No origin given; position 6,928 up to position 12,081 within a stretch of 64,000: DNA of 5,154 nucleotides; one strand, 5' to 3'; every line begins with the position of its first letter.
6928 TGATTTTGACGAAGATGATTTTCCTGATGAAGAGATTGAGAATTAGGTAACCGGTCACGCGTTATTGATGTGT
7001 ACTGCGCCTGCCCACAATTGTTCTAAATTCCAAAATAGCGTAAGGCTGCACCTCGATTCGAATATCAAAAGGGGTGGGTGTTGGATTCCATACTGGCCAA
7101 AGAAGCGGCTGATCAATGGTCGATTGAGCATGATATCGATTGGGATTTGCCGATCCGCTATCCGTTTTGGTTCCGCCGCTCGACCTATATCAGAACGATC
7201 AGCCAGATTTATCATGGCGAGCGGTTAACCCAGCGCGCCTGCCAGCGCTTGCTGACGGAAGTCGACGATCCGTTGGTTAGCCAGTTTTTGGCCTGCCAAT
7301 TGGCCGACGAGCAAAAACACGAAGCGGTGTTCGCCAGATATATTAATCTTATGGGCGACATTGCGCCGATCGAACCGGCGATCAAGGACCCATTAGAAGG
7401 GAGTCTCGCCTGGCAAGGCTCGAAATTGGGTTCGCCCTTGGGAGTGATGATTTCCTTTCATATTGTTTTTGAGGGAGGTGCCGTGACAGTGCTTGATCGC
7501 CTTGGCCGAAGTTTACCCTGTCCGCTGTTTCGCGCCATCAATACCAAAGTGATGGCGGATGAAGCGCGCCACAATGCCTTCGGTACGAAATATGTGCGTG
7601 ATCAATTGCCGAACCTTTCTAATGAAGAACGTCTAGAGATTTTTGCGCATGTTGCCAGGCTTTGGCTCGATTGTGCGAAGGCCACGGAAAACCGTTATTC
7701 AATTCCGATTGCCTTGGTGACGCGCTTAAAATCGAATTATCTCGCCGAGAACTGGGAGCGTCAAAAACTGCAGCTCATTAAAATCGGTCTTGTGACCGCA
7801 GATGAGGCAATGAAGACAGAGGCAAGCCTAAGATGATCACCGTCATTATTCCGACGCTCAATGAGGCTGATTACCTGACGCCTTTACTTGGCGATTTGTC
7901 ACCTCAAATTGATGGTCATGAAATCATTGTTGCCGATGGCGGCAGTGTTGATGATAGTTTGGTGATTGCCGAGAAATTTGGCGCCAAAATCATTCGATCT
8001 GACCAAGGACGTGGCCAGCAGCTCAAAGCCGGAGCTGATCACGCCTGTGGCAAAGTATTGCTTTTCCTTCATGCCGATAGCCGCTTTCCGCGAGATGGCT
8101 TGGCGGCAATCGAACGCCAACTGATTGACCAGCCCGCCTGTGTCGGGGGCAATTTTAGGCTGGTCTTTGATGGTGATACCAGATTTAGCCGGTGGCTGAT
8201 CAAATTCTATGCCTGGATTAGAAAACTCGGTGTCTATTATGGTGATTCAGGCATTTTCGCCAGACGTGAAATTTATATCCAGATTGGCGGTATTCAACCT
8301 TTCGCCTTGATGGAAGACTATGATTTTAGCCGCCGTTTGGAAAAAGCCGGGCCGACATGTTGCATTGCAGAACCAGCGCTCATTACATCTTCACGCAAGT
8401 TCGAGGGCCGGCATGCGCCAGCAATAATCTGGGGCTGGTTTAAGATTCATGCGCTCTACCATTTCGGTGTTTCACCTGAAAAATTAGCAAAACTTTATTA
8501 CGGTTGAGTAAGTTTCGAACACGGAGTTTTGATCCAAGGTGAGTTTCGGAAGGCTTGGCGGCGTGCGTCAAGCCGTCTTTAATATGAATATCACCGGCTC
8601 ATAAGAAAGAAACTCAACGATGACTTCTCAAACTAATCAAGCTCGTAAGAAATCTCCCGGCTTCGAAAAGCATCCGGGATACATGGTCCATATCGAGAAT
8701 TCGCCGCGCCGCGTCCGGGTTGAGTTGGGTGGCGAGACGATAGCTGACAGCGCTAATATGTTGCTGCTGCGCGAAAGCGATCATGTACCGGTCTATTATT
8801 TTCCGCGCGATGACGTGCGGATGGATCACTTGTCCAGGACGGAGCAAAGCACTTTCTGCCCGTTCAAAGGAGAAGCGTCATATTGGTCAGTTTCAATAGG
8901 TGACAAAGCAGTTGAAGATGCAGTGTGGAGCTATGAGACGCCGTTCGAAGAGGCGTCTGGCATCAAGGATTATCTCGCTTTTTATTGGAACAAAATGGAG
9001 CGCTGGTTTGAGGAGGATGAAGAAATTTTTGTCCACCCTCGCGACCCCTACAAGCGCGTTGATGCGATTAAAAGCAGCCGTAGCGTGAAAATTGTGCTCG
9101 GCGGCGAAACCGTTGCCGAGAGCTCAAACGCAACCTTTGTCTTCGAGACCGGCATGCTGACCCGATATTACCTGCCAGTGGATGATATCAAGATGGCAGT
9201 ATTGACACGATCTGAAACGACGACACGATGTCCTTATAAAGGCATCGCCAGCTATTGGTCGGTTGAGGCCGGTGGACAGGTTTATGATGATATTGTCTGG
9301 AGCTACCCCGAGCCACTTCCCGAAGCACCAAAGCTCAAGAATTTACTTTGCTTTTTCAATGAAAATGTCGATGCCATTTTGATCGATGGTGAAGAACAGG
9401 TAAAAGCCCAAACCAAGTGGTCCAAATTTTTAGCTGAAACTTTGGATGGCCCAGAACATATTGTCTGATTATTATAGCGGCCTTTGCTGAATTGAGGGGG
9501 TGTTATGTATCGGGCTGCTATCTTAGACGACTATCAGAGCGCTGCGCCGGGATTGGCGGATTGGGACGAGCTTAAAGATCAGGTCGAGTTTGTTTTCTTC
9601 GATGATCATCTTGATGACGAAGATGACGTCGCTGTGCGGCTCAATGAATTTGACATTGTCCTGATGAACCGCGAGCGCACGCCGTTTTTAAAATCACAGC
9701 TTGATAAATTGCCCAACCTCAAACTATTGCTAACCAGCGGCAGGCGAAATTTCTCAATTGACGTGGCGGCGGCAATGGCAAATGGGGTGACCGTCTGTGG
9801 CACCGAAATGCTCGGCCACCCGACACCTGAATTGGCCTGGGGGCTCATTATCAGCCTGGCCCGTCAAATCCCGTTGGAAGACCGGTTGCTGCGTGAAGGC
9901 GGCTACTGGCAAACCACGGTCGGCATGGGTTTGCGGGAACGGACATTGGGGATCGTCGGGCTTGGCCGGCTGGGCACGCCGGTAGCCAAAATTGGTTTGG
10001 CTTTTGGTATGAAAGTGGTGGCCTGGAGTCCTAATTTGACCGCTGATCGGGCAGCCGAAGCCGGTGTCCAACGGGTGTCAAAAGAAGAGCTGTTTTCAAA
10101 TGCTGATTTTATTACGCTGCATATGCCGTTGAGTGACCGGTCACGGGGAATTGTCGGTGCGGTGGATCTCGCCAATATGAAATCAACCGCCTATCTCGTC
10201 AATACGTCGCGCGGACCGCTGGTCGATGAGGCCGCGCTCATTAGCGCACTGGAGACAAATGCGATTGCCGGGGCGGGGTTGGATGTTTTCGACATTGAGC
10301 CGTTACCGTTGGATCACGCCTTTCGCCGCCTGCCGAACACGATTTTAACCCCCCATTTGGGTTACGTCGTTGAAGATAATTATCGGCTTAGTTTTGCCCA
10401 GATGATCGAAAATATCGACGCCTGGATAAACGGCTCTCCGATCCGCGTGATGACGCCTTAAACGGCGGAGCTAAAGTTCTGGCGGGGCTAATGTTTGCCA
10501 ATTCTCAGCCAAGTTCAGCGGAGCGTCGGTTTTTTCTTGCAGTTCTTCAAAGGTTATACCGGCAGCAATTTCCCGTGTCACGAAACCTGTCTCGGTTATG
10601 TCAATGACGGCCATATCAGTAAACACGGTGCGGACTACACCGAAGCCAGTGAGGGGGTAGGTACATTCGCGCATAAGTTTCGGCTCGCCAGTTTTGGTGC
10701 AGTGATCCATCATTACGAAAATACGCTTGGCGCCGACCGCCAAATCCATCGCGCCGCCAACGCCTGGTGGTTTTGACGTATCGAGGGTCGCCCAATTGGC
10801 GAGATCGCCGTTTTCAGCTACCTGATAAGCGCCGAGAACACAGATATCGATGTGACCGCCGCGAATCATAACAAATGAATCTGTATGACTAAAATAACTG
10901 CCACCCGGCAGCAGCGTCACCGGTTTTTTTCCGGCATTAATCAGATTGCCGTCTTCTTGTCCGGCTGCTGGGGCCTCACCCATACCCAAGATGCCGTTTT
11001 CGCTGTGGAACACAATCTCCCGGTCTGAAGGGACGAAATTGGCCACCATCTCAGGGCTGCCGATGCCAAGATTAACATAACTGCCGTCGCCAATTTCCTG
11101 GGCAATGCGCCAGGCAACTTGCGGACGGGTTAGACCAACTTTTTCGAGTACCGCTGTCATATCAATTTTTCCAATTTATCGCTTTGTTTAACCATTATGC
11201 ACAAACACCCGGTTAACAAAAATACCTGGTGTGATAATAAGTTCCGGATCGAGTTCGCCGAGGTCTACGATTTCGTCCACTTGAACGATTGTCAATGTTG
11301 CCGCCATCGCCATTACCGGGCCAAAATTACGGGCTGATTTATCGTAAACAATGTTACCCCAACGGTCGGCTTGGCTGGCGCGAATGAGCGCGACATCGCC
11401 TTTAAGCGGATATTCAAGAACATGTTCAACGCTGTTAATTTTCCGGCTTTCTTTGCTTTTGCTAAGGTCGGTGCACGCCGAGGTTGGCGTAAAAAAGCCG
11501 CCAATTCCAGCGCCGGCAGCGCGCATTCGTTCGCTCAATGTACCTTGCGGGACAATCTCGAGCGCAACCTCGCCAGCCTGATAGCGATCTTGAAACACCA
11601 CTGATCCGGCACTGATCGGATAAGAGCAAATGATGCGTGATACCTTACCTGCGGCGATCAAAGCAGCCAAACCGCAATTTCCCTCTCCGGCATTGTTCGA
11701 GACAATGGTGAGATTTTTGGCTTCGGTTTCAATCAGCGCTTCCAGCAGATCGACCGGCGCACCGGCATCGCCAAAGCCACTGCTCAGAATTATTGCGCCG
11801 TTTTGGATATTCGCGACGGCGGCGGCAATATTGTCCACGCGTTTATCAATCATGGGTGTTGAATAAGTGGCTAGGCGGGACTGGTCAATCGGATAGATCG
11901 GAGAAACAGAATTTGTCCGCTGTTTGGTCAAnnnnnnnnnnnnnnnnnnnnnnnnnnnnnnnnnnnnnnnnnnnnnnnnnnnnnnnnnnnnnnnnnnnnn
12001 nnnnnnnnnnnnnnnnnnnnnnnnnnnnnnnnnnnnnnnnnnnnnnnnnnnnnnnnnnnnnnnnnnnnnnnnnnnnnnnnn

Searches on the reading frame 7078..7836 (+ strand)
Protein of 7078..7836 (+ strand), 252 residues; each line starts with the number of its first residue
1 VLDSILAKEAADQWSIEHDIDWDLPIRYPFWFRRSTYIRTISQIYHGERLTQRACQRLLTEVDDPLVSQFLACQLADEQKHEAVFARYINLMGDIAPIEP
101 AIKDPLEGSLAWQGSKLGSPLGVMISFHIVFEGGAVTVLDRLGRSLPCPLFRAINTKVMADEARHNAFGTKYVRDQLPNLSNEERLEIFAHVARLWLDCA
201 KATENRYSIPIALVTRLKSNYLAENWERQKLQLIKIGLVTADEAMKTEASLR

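Call 33: search_protein_families(library=pfam, proteins=[window:7078-7836:+], max_evalue=0.0001)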
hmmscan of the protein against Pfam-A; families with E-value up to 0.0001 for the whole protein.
window:7078-7836:+ (252 aa): 1 family
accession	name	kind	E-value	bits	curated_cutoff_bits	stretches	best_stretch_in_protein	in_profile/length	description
PF11583.14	AurF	-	4.3e-07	29.8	29.6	1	69-188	105-222/282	P-aminobenzoate N-oxygenase AurF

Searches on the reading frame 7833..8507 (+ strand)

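Call 33: search_protein_families(library=pfam, proteins=[window:7833-8507:+], max_evalue=0.0001)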
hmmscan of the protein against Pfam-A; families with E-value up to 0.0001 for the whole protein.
window:7833-8507:+ (224 aa): 3 families
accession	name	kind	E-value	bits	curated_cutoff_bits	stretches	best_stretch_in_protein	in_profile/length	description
PF00535.33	Glycos_transf_2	-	9.7e-19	68.4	23.3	1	3-120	1-127/168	Glycosyl transferase family 2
PF13632.12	Glyco_trans_2_3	-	4.6e-06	27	27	1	77-180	3-117/198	Glycosyl transferase family group 2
PF13641.12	Glyco_tranf_2_3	-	7.2e-06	26.6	27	1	2-187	3-212/230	Glycosyltransferase like family 2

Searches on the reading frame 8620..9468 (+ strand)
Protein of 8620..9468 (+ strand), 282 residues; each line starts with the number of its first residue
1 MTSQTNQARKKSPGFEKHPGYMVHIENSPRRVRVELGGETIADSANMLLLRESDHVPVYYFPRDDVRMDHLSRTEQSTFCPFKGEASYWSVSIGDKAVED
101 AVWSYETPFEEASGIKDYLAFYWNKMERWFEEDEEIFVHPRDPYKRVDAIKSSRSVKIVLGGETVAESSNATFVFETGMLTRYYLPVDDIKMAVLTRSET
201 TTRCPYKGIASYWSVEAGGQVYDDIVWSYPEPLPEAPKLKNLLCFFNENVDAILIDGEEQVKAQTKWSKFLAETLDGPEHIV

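Call 33: search_protein_families(library=pfam, proteins=[window:8620-9468:+], max_evalue=0.0001)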
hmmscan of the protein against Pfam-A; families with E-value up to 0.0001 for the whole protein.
window:8620-9468:+ (282 aa): 1 family
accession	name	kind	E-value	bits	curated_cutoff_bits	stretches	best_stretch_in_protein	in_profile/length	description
PF04248.19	NTP_transf_9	-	1.7e-70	233.3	22.1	2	32-123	1-92/93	Domain of unknown function (DUF427)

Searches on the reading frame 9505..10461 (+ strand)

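Call 33: search_protein_families(library=pfam, proteins=[window:9505-10461:+], max_evalue=0.0001)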
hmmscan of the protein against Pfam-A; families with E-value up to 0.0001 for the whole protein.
window:9505-10461:+ (318 aa): 2 families
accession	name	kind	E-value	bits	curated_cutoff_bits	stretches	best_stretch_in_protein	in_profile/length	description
PF02826.25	2-Hacid_dh_C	-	8.3e-56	188.6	25.1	1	113-286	2-178/178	D-isomer specific 2-hydroxyacid dehydrogenase, NAD binding domain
PF00389.36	2-Hacid_dh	-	4.2e-06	26.9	24.6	1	20-310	12-126/134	D-isomer specific 2-hydroxyacid dehydrogenase, catalytic domain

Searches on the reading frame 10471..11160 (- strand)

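Call 7: search_protein_families(library=pfam, proteins=[window:10471-11160:-], max_evalue=0.01)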
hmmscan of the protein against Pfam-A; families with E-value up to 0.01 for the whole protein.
window:10471-11160:- (229 aa): 1 family
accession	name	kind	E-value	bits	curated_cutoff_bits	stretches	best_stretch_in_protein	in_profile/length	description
PF01144.29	CoA_trans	-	3.2e-41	141.5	23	1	15-209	4-216/217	Coenzyme A transferase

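Call 8: search_protein_families(library=ncbifam, proteins=[window:10471-11160:-], max_evalue=0.01)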
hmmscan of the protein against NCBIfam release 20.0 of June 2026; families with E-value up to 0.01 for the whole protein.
window:10471-11160:- (229 aa): 1 family
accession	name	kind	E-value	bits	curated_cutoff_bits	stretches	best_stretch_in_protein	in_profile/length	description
TIGR02428.1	pcaJ_scoB_fam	subfamily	4.2e-89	297.4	243.55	1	11-216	2-206/207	3-oxoacid CoA-transferase subunit B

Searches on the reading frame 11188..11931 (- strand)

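Call 7: search_protein_families(library=pfam, proteins=[window:11188-11931:-], max_evalue=0.01)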
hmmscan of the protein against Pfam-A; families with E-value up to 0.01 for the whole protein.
window:11188-11931:- (247 aa): 1 family
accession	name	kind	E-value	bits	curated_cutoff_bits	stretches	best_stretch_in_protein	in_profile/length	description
PF01144.29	CoA_trans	-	1.3e-58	198.4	23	1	33-243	2-215/217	Coenzyme A transferase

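Call 8: search_protein_families(library=ncbifam, proteins=[window:11188-11931:-], max_evalue=0.01)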
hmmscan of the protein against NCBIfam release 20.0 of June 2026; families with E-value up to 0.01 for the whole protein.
window:11188-11931:- (247 aa): 3 families
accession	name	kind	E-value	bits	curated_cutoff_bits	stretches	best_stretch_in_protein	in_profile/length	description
TIGR02429.1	pcaI_scoA_fam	subfamily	1.9e-95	318.4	128.5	1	27-243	1-217/222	3-oxoacid CoA-transferase subunit A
NF007394.0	PRK09920.1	equivalog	8.4e-58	195.5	315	1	34-245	7-216/219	acetate CoA-transferase subunit alpha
NF052271.1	Staph_FadX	equivalog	1.1e-08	34.1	750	1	42-245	13-241/523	fatty acid degradation protein FadX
